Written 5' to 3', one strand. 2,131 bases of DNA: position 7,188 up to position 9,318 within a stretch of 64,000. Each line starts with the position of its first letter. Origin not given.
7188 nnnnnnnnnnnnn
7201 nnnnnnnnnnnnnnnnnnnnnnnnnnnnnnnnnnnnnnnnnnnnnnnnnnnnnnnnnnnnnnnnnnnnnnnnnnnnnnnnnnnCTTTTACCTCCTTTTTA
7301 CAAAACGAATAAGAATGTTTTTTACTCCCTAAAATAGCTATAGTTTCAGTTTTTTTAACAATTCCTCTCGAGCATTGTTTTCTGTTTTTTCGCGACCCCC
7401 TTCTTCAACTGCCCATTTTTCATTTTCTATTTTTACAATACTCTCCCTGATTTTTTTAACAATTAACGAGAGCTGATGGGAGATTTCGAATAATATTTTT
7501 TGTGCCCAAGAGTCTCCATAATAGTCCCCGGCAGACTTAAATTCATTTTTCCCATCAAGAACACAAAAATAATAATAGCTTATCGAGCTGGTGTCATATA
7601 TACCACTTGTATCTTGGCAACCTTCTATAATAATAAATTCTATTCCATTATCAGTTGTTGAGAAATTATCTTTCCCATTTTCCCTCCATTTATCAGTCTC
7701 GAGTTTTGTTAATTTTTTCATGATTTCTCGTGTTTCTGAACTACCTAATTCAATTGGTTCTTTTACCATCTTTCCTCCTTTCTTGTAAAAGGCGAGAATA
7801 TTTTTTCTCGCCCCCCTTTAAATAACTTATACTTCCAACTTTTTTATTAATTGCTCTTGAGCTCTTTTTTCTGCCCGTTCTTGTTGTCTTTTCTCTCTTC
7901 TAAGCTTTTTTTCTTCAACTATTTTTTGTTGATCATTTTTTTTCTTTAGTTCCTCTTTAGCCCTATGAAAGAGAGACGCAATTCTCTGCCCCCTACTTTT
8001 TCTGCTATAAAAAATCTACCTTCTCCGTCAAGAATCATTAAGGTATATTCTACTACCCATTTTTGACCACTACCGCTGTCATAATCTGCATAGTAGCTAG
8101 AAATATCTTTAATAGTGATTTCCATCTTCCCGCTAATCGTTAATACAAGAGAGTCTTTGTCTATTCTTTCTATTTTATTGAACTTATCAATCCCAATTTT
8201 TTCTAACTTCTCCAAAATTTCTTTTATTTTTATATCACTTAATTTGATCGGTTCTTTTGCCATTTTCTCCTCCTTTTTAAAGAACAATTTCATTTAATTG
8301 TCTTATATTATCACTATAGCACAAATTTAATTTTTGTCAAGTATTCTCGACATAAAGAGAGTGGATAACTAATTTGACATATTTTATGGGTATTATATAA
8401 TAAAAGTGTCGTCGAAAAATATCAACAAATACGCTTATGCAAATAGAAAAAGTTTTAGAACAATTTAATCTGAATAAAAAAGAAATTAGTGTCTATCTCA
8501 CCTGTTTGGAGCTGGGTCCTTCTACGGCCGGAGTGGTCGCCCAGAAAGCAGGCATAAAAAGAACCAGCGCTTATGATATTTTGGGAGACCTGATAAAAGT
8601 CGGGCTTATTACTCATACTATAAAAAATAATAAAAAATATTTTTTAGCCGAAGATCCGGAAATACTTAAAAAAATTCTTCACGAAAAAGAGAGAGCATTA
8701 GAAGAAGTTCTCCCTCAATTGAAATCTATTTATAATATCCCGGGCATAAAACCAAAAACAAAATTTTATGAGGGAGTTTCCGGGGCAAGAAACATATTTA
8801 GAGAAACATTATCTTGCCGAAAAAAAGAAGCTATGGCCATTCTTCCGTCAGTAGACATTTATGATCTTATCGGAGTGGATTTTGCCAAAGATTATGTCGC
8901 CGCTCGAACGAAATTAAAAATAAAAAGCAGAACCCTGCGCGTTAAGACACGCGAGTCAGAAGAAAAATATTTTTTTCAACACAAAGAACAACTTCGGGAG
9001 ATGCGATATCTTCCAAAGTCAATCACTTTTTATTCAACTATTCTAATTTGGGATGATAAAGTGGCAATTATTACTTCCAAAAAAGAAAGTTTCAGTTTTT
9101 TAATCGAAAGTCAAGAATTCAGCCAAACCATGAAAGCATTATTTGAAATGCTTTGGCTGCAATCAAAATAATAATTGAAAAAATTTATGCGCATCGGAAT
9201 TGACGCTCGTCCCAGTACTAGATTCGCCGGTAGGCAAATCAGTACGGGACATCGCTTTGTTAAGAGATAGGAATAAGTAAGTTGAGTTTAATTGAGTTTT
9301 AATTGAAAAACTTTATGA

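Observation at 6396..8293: Three-gene cassette: two small paralogs plus a P-loop kinase whose C-terminal domain is a third copy of the same domain, all ending in a conserved K/E-rich tail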

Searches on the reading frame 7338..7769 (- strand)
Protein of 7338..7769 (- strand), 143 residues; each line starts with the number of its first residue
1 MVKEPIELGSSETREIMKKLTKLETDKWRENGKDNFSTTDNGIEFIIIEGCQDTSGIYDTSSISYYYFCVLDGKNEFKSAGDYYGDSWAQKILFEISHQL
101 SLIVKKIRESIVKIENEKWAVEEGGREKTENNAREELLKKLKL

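Call 10: search_protein_families(library=pfam, proteins=[window:7338-7769:-], max_evalue=1)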
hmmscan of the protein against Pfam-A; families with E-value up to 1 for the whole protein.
window:7338-7769:- (143 aa): 1 family
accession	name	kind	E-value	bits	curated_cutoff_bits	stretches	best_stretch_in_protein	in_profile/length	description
PF00990.26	GGDEF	-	0.035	14.3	23.8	1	75-120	41-85/161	Diguanylate cyclase, GGDEF domain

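Call 11: search_protein_families(library=ncbifam, proteins=[window:7338-7769:-], max_evalue=1)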
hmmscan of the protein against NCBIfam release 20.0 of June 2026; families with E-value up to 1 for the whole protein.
window:7338-7769:- (143 aa): 0 families

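Call 12: search_protein_families(library=padloc, proteins=[window:7338-7769:-], max_evalue=1)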
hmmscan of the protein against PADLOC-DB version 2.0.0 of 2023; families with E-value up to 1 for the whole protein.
window:7338-7769:- (143 aa): 0 families

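Call 13: search_protein_families(library=phrogs, proteins=[window:7338-7769:-], max_evalue=1)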
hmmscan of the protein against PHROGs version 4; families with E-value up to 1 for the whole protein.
window:7338-7769:- (143 aa): 3 families
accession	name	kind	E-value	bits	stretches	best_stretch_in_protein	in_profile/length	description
phrog_14622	-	unknown function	0.043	14.8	1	90-110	36-56/62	-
phrog_6096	-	unknown function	0.09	13.8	1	35-78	57-100/128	-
phrog_29601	-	unknown function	0.46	11.8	1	93-134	10-46/79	-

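Call 14: find_homologous_proteins(query=window:7338-7769:-, max_evalue=0.01)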
Query window:7338-7769:- (143 aa): 1 proteins with E <= 0.01 among 16 candidates.
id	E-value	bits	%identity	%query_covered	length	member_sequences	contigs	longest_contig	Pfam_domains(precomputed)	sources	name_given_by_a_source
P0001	6.3e-88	310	100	100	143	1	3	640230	-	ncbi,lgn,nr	ncbi:MAG: hypothetical protein PHE59_04960 [Patescibacteria group bacterium]|nr:hypothetical protein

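Call 20: find_encoding_contigs(protein=P0001, flank=10000, max_places=6)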
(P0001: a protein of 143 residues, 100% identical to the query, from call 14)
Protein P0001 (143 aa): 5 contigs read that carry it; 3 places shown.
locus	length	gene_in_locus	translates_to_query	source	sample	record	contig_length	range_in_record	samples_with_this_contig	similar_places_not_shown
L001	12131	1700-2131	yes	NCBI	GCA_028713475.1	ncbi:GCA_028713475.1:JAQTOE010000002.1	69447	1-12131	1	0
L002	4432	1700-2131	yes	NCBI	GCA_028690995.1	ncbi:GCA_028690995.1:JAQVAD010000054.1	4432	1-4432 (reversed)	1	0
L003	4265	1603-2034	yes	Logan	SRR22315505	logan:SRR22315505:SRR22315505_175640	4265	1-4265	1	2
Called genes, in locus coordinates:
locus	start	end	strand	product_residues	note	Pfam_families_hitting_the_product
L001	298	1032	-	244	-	PF01978:TrmB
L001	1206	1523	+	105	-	-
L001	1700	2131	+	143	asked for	-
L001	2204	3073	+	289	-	PF08433:KTI12, PF13671:AAA_33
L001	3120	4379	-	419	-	PF01170:UPF0020, PF01555:N6_N4_Mtase (weak), PF13847:Methyltransf_31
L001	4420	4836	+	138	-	PF01250:Ribosomal_S6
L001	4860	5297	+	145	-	PF00436:SSB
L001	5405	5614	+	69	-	PF01084:Ribosomal_S18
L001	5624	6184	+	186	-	PF08207:EFP_N, PF01132:EFP, PF09285:Elong-fact-P_C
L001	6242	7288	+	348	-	PF00437:T2SSE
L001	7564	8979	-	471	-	PF00709:Adenylsucc_synt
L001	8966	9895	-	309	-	PF00224:PK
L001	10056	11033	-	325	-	-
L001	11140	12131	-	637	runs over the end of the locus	PF23902:AAA_lid_PRS2_C (faint), PF00004:AAA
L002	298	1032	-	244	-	PF01978:TrmB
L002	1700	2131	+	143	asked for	-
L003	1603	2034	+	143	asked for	-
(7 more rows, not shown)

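Call 38: predict_structure(alignment_id=A2)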
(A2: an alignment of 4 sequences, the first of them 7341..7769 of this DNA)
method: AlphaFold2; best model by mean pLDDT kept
length: 143 residues; sequences in the alignment: 4
mean_pLDDT: 57.4   pTM: 0.37
mean pLDDT of the five models: 57.4, 51.1, 50.9, 50.4, 48.5
residues with pLDDT >= 90: 0; 70-90: 32; 50-70: 64; < 50: 47
segments of 3 or more residues with pLDDT < 50: 1-9, 51-66, 71-92
pLDDT, mean of each block of 10 residues (from residue 1): 45 60 57 60 59 38 47 40 38 54 64 74 79 85 70
secondary structure, 60 per line:
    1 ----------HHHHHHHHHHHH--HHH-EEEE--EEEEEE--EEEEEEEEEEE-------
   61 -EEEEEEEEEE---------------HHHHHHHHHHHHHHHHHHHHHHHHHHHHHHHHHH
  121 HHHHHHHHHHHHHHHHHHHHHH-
elements in order: H11-22 E29-32 E35-40 E43-53 E62-71 H87-142

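Call 55: fold_search(model_id=the predicted structure, library=pdb)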
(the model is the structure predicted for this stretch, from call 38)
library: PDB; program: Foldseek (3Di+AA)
matches with E <= 10: 609; with E <= 0.001: 0
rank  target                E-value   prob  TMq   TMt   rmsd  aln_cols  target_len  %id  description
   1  3i0y_D                1.3e-01  0.14  0.20  0.20  13.5       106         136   15  Crystal structure of a putative polyketide cyclase (xcc0381) from xanthomonas campestris pv. campestris at 1.50 A reso (released 2009-07-21)
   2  2ekx_MODEL_1_A        1.4e-01  0.23  0.17  0.21  10.1        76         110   12  Solution structure of the human BMX SH2 domain (released 2007-10-02)
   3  8ovw_P                2.2e-01  0.57  0.30  0.19   8.9       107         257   17  Cryo-EM structure of CBF1-CCAN bound topologically to centromeric DNA (released 2023-08-09)
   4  7bfl_A                2.6e-01  0.13  0.16  0.19  12.2        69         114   14  X-ray structure of SS-RNase-2 des116-120 (released 2021-04-28)
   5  3jcg_A                2.9e-01  0.25  0.22  0.11  14.3       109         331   14  Cryo-EM structure of the magnesium channel CorA in the magnesium-free, asymmetric open state I (released 2016-02-17)
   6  7bfl_B                2.9e-01  0.13  0.16  0.20  12.2        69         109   14  X-ray structure of SS-RNase-2 des116-120 (released 2021-04-28)
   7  6qlf_P                3.1e-01  0.51  0.32  0.23   9.6       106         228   15  Structure of inner kinetochore CCAN complex with mask1 (released 2019-10-02)
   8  8ovx_P                3.3e-01  0.33  0.29  0.23   9.2       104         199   15  Cryo-EM structure of yeast CENP-OPQU+ bound to the CENP-A N-terminus (released 2023-08-09)
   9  3jcg_E                3.3e-01  0.33  0.24  0.11  14.6       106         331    9  Cryo-EM structure of the magnesium channel CorA in the magnesium-free, asymmetric open state I (released 2016-02-17)
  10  7bfl_C                3.3e-01  0.13  0.16  0.20  12.4        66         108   14  X-ray structure of SS-RNase-2 des116-120 (released 2021-04-28)
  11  3ub1_B                3.9e-01  0.06  0.13  0.08  12.0       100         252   13  Ntf2 like protein involved in plasmid conjugation (released 2012-02-08)
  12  6qld_P                4.7e-01  0.47  0.35  0.23   8.6        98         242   16  Structure of inner kinetochore CCAN-Cenp-A complex (released 2019-10-02)
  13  1xtd                  4.7e-01  0.08  0.13  0.13  18.0       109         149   11  Structural Analysis of Leishmania mexicana eukaryotic initiation factor 5a (released 2004-10-26)
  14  3jcg_B                5.0e-01  0.16  0.21  0.10  14.9       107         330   11  Cryo-EM structure of the magnesium channel CorA in the magnesium-free, asymmetric open state I (released 2016-02-17)
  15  4i0u_B                5.3e-01  0.23  0.23  0.11  14.2       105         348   10  Improved structure of Thermotoga maritima CorA at 2.7 A resolution (released 2013-03-06)
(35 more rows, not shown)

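Call 57: find_related_loci(query=A5, collection=viral_contigs, flank=5000)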
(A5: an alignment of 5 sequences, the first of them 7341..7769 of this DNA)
Query A5 (143 aa) in viral_contigs; peptide patterns used: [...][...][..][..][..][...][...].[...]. (x = any residue, [..] = any of these).
452 stretches matched a pattern, but none encodes a relative of the query by tblastn (E <= 1e-3).

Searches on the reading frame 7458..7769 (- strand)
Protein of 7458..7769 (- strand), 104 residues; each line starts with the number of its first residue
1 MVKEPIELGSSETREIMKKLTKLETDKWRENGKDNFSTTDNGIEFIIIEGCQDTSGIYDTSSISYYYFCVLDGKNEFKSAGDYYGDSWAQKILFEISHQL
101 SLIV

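Call 24: search_protein_representatives(alignment_id=A1)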
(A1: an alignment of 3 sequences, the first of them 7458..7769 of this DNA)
Query: 3 sequences, 98 profile positions. Proteins with E-value up to 0.001 (for the whole library): 6; up to 1e-10: 3; up to 1e-30: 3. The best 6 are listed.
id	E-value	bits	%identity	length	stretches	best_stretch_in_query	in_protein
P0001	1.8e-41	156.4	-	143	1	1-98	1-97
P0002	2.4e-38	146.4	-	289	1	1-98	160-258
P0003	4.9e-34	132.6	-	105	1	1-88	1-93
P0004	3.4e-07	46.5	-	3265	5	13-63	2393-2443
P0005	3.5e-05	40.1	-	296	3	32-78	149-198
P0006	1.9e-04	37.7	-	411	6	20-73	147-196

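Call 26: find_related_loci(query=A1, collection=genome_contigs, flank=6000)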
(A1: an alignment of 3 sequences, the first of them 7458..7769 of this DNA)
Query A1 (104 aa) in genome_contigs; peptide patterns used: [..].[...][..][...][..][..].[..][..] (x = any residue, [..] = any of these).
51 stretches matched a pattern; 1 encode a relative of the query (tblastn E <= 1e-3); 1 distinct loci.
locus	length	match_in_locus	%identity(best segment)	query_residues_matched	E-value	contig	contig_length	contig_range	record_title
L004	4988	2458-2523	55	53-74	9e-6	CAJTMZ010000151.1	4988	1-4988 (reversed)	MAG TPA_asm: uncultured Lachnospiraceae bacterium isolate MGBC101044 genome assembly, contig: MGBC101044.151, whole geno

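Call 82: search_solved_structures(query=A7, max_evalue=10)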
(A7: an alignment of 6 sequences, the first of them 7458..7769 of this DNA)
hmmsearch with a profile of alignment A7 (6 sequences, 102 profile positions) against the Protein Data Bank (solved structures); distinct sequences matched with E-value up to 10: 2.
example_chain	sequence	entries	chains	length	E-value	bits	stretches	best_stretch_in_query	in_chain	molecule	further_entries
4jos_A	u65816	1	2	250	0.27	14.7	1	8-48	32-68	Adenosylhomocysteine nucleosidase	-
6fb0_B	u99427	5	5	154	0.57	13.7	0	58-101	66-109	DNA endonuclease I-CreI | I-CreI monomer B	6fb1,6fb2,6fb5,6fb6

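Call 83: search_protein_families(library=pfam, alignment_id=A7, max_evalue=1)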
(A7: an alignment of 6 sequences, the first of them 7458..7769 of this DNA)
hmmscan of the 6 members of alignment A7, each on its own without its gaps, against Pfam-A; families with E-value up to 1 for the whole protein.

A. member 1, window:7458-7769:- (104 aa): 0 families

B. families by the number of members that match (of 6 scanned): 6 families
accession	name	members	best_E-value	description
PF22761.1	NrS1-1_pol-like_head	1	0.0035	NrS-1 polymerase-like head domain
PF05575.17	V_cholerae_RfbT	1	0.013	Vibrio cholerae RfbT protein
PF14101.11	DUF4275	1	0.042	Domain of unknown function (DUF4275)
PF22639.1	Gp18_dom_I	1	0.049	Tail sheath protein Gp18-like domain I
PF05293.16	ASFV_L11L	1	0.076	African swine fever virus (ASFV) L11L protein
PF18420.7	CSN4_RPN5_eIF3a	1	0.53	CSN4/RPN5/eIF3a helix turn helix domain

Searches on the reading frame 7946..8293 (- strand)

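Call 10: search_protein_families(library=pfam, proteins=[window:7946-8293:-], max_evalue=1)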
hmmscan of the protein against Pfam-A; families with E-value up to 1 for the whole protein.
window:7946-8293:- (115 aa): 1 family
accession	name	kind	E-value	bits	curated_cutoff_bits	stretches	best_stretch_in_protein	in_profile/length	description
PF22761.1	NrS1-1_pol-like_head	-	0.0035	17.9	27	1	29-82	23-78/88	NrS-1 polymerase-like head domain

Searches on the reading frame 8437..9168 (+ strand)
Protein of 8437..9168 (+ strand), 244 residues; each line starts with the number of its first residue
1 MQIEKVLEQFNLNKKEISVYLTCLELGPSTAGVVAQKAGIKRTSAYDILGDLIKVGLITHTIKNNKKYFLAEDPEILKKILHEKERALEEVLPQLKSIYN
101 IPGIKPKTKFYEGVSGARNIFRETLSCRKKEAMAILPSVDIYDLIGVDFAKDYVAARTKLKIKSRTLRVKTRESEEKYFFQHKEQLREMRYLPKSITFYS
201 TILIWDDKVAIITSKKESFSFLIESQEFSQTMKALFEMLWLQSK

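Call 73: search_protein_families(library=pfam, proteins=[window:8437-9168:+], max_evalue=0.1)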
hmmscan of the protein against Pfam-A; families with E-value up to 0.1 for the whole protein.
window:8437-9168:+ (244 aa): 2 families
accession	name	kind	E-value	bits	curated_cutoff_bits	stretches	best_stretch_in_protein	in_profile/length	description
PF01978.25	TrmB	-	4.6e-13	49.2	25.6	1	7-69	1-63/68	Sugar-specific transcriptional regulator TrmB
PF24033.1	DUF7342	-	0.012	16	31.6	1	28-97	17-88/150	Family of unknown function (DUF7342)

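Call 74: search_protein_families(library=padloc, proteins=[window:8437-9168:+], max_evalue=0.1)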
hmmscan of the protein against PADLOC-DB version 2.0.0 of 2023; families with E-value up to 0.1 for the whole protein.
window:8437-9168:+ (244 aa): 5 families
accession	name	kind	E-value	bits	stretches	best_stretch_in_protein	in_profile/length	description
PDLC01857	CARF3--CARF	-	0.0055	14.4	1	27-73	142-188/201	-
PDLC01863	CARF3--CARF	-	0.0098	13.7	1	21-71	125-174/182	-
PDLC01438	Csa3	-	0.0099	13.9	1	21-98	157-223/305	"CAS-I,CAS-II,CAS-III,CAS-IV,CAS-V,CAS-VI; associated_signaling"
PDLC01858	CARF3--CARF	-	0.015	13.2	1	6-72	136-198/204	-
PDLC03922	MkoB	-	0.06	10.6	0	193-229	391-426/610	-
